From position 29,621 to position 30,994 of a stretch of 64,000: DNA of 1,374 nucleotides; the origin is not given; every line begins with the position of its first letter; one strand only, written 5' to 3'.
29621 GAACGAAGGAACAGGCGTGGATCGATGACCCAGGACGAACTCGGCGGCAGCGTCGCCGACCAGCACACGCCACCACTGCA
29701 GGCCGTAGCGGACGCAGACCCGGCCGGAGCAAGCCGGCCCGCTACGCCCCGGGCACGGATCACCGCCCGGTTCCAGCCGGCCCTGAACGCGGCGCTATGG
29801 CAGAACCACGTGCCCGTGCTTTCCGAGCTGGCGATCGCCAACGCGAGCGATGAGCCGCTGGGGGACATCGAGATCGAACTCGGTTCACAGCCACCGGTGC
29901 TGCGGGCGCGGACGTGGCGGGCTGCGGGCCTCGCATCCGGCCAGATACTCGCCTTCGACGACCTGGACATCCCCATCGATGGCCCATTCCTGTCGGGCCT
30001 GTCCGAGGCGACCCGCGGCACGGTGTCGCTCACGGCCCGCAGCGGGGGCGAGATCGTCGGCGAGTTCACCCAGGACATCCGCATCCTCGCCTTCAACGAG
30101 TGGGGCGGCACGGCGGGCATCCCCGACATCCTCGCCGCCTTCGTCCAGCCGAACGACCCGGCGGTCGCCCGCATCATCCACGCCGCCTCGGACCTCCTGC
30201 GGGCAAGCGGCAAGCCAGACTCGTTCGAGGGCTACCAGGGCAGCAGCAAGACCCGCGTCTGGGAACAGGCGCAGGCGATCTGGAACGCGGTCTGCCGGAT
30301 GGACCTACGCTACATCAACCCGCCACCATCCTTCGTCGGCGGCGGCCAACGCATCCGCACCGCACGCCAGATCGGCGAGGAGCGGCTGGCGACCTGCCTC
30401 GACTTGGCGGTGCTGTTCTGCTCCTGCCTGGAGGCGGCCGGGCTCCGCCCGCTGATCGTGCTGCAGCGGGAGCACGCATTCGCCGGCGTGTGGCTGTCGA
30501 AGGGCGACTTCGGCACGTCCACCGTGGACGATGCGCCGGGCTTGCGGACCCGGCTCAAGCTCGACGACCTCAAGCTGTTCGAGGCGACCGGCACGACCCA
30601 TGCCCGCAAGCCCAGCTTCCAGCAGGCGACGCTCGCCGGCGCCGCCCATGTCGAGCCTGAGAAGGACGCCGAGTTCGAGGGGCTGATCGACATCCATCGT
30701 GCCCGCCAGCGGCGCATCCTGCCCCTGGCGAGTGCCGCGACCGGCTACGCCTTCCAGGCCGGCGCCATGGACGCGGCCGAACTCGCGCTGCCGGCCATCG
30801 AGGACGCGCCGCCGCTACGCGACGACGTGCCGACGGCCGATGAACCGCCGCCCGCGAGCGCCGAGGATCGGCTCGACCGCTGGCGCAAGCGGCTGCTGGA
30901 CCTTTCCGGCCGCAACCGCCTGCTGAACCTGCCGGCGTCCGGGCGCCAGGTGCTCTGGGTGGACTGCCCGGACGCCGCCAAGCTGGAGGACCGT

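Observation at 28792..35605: Giant helicase-nuclease with an N-terminal transglutaminase-like domain and a divergent 242-aa partner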

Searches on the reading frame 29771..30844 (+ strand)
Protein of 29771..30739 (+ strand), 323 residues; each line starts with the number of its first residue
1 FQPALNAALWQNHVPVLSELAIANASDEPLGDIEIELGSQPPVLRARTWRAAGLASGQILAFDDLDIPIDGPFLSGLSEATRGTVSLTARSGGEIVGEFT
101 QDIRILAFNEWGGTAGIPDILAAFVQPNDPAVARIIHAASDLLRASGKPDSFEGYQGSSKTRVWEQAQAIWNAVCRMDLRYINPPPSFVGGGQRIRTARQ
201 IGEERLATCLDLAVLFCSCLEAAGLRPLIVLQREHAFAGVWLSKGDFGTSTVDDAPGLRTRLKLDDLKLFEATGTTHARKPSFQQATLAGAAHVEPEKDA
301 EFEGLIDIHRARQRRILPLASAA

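Call 46: search_protein_families(library=pfam, alignment_id=A2, max_evalue=1)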
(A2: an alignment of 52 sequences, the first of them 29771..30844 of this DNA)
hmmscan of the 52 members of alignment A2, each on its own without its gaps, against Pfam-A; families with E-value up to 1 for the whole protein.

A. member 1, window:29771-30844:+ (358 aa): 1 family
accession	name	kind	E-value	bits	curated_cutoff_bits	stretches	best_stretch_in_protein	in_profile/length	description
PF01841.26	Transglut_core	-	0.028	15.1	23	1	160-230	12-75/108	Transglutaminase-like superfamily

B. families by the number of members that match (of 52 scanned): 7 families
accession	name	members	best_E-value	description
PF04473.18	DUF553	28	0.00093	Transglutaminase-like domain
PF01841.26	Transglut_core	17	0.00037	Transglutaminase-like superfamily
PF21151.2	CSN1_C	1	0.17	COP9 signalosome complex subunit 1, C-terminal helix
PF11362.14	DUF3161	1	0.18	Protein of unknown function (DUF3161)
PF03013.19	Pyr_excise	1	0.23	Pyrimidine dimer DNA glycosylase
PF14947.12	HTH_45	1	0.25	Winged helix-turn-helix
PF03687.19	UPF0164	1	0.64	Uncharacterised protein family (UPF0164)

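Call 47: search_solved_structures(query=A2, max_evalue=10, show_alignments=3)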
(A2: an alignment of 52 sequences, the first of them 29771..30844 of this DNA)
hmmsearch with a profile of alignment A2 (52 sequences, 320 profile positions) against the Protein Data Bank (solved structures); distinct sequences matched with E-value up to 10: 0.

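Call 71: search_protein_representatives(protein=window:29771-30739:+)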
Query: 323 residues. Proteins with E-value up to 0.001 (for the whole library): 3983; up to 1e-10: 2366; up to 1e-30: 848. The best 150 are listed.
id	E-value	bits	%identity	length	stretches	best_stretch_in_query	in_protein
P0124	1.9e-143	493.9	71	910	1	2-322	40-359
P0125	3.4e-133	460.2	83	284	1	1-249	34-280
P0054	1.8e-120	418.4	60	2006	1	2-320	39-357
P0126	4.1e-114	397.5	58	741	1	2-321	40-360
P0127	1.9e-111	388.7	58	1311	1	4-321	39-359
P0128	3.5e-108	378.0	56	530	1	2-322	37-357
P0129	2.7e-87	309.4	59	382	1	2-233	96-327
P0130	5.7e-86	305.0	46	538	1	5-321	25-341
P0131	3.0e-84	299.4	48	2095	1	2-322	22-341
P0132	1.4e-80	287.3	44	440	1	8-322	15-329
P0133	1.5e-78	280.7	45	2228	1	5-321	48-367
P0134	1.8e-77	277.1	43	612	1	2-321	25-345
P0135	1.1e-76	274.5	45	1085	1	5-322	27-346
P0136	4.3e-76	272.6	45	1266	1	3-321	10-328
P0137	4.4e-74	266.0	45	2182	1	4-322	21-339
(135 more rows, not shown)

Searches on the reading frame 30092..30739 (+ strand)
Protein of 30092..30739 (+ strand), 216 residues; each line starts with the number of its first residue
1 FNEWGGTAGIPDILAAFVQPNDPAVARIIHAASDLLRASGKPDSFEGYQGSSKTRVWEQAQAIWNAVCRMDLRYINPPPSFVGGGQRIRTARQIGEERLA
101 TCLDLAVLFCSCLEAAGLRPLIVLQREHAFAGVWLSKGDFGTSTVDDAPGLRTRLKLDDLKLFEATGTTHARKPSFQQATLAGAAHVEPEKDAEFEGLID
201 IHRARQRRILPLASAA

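Call 52: predict_structure(alignment_id=A3)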
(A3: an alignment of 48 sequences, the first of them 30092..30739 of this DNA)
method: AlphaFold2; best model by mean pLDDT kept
length: 216 residues; sequences in the alignment: 48
mean_pLDDT: 91.9   pTM: 0.90
mean pLDDT of the five models: 91.9, 89.8, 89.6, 87.2, 86.3
residues with pLDDT >= 90: 171; 70-90: 33; 50-70: 8; < 50: 4
segments of 3 or more residues with pLDDT < 50: 213-216
pLDDT, mean of each block of 10 residues (from residue 1): 75 91 98 98 91 93 98 90 86 97 98 97 96 91 92 96 98 97 97 95 81 47
secondary structure, 60 per line:
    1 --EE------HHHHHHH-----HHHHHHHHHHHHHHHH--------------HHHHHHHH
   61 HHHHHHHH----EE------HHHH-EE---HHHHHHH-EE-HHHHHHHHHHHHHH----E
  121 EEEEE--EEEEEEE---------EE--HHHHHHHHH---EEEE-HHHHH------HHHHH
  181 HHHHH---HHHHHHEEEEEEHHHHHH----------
elements in order: H11-17 H23-38 H53-68 H81-84 H91-97 H102-115 E120-125 E128-134 H148-156 E160-163 H165-169 H176-185 H189-194 E195-200 H201-206

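Call 54: fold_search(model_id=the predicted structure, library=pdb)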
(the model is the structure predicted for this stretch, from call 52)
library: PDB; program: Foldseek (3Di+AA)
matches with E <= 10: 153; with E <= 0.001: 0
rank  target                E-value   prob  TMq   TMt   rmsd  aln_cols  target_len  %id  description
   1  2f4o_A                1.0e-02  0.82  0.35  0.27  13.9       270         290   14  The Mouse PNGase-HR23 Complex Reveals a Complete Remodulation of the Protein-Protein Interface Compared to its Yeast O (released 2006-03-07)
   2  9e5c_1m               1.1e-02  0.99  0.32  0.15   5.3       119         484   14  Cryo-EM structure of 96 nm repeat of microtubule doublet from T. brucei flagellum (released 2025-03-12)
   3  9y6s_8G               1.2e-02  0.80  0.31  0.12  16.6       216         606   14  96-nm repeat of the Leishmania tarentolae doublet microtubule (released 2025-12-17)
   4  3kd4_A                1.3e-02  0.98  0.34  0.17   5.0       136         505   15  CRYSTAL STRUCTURE OF A PUTATIVE PROTEASE (BDI_1141) FROM PARABACTEROIDES DISTASONIS ATCC 8503 AT 2.00 A RESOLUTION (released 2009-11-24)
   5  3esw_A                1.4e-02  0.80  0.32  0.22  16.0       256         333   10  Complex of yeast PNGase with GlcNAc2-IAc. (released 2008-11-11)
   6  9crn                  1.8e-02  0.95  0.28  0.18   7.5       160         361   16  Crystal structure of Streptococcus pyogenes TglA (released 2024-08-14)
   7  2f4m_A                2.4e-02  0.51  0.29  0.23  14.4       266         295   13  The Mouse PNGase-HR23 Complex Reveals a Complete Remodulation of the Protein-Protein Interface Compared to its Yeast O (released 2006-03-07)
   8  3isr_A                3.0e-02  0.94  0.31  0.24   9.2       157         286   15  The Crystal Structure of a Putative Cysteine Protease from Cytophaga hutchinsonii to 1.9A (released 2009-09-08)
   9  3isr_B                4.4e-02  0.85  0.29  0.23   9.3       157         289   15  The Crystal Structure of a Putative Cysteine Protease from Cytophaga hutchinsonii to 1.9A (released 2009-09-08)
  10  3isr_C                4.4e-02  0.72  0.28  0.22   9.5       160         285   14  The Crystal Structure of a Putative Cysteine Protease from Cytophaga hutchinsonii to 1.9A (released 2009-09-08)
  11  3re2                  5.5e-02  0.69  0.29  0.17   7.6       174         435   11  Crystal structure of menin reveals the binding site for Mixed Lineage Leukemia (MLL) protein (released 2011-07-13)
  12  8j07_7                7.3e-02  0.95  0.23  0.09   3.1        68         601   16  96nm repeat of human respiratory doublet microtubule and associated axonemal complexes (released 2023-07-26)
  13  1x3w_A                8.6e-02  0.91  0.33  0.24   7.6       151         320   13  Structure of a peptide:N-glycanase-Rad23 complex (released 2005-06-14)
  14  8z4f_A                9.7e-02  0.72  0.32  0.25   8.1       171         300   16  Pseudomurein Endoisopeptidases PeiP (released 2024-10-30)
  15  9fqr_Qy               1.3e-01  0.95  0.23  0.09   2.7        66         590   18  96-nm repeat of axonemal doublet microtubules from bovine sperm (released 2025-03-26)
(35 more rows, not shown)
